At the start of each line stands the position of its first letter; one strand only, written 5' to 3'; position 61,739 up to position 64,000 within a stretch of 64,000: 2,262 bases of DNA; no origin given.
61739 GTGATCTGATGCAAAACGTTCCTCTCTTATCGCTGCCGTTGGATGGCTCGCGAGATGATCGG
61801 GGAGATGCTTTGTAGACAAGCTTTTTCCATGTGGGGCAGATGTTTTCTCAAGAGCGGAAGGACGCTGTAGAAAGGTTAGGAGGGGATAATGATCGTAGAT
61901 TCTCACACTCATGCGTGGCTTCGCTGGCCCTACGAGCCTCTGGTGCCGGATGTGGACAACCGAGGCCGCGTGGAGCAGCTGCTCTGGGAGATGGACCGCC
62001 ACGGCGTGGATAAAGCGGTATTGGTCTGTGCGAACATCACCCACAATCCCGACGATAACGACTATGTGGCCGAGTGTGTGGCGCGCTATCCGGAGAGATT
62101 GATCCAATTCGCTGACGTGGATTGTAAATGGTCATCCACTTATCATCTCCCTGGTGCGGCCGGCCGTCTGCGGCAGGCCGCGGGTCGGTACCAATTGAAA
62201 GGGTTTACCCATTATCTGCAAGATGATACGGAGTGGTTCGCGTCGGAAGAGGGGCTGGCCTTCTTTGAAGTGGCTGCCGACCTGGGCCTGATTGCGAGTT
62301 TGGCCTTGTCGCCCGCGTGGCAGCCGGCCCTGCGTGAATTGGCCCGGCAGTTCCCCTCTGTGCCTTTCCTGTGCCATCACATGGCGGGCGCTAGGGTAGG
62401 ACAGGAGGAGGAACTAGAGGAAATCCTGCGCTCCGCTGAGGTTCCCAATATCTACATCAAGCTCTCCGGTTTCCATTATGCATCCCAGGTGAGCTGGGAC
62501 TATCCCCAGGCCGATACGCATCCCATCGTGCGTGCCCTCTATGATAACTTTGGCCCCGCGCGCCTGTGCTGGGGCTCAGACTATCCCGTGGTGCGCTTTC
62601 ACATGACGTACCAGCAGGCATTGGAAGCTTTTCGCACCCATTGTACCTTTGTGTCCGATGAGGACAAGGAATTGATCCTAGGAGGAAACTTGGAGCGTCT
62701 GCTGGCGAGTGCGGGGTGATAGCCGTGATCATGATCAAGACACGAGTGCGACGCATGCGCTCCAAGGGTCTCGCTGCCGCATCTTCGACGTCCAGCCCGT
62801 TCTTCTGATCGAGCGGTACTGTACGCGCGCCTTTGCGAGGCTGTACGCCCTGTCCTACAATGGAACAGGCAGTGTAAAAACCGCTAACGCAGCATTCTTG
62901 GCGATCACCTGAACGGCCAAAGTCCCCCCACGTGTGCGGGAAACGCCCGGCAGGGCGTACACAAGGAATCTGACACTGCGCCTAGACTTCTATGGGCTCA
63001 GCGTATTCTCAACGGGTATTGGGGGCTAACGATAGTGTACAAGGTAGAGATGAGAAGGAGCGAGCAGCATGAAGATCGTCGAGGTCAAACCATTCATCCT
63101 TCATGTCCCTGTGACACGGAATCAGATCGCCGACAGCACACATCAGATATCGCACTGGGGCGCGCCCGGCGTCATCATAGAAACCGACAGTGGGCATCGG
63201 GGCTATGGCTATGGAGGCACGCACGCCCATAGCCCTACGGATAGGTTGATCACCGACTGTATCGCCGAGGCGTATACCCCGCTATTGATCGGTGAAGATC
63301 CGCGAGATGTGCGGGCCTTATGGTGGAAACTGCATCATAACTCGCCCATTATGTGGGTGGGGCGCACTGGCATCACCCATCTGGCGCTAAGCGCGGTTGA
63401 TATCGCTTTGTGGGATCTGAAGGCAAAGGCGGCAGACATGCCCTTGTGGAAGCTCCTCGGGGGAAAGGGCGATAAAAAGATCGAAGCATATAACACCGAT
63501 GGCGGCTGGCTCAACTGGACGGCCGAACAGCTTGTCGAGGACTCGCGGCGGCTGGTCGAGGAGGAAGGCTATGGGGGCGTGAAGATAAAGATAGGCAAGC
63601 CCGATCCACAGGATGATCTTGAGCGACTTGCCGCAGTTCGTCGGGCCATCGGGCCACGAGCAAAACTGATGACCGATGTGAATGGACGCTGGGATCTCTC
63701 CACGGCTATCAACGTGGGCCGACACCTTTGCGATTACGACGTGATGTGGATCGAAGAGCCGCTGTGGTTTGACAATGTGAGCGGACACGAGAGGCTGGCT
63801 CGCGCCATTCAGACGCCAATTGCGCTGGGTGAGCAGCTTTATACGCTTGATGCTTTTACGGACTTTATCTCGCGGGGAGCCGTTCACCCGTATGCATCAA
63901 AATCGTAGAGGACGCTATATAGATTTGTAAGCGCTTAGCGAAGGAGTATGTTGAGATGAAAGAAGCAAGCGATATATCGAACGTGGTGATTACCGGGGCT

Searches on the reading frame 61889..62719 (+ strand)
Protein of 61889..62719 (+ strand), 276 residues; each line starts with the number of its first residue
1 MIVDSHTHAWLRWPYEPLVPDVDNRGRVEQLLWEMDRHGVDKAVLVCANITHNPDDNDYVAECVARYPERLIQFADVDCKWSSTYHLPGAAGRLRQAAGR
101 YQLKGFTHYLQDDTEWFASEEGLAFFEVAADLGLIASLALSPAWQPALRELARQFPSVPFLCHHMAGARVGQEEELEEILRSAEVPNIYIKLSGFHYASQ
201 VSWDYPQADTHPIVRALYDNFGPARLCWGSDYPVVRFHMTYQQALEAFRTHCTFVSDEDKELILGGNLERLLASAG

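Call 49: search_protein_families(library=pfam, proteins=[window:61889-62719:+], max_evalue=0.0001)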
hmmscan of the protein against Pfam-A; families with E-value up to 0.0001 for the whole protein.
window:61889-62719:+ (276 aa): 1 family
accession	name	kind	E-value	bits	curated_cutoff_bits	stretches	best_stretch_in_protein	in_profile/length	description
PF04909.20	Amidohydro_2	-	2.8e-32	113.1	26.4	1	3-272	1-287/289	Amidohydrolase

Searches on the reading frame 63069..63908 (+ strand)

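Call 49: search_protein_families(library=pfam, proteins=[window:63069-63908:+], max_evalue=0.0001)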
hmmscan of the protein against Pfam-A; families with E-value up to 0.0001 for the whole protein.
window:63069-63908:+ (279 aa): 2 families
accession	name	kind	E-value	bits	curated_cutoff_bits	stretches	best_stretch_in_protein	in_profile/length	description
PF13378.12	MR_MLE_C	-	9.1e-39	133.9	29.4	1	155-272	2-120/219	Enolase C-terminal domain-like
PF02746.21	MR_MLE_N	-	4.5e-15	56.3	22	1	34-131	30-117/117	Mandelate racemase / muconate lactonizing enzyme, N-terminal domain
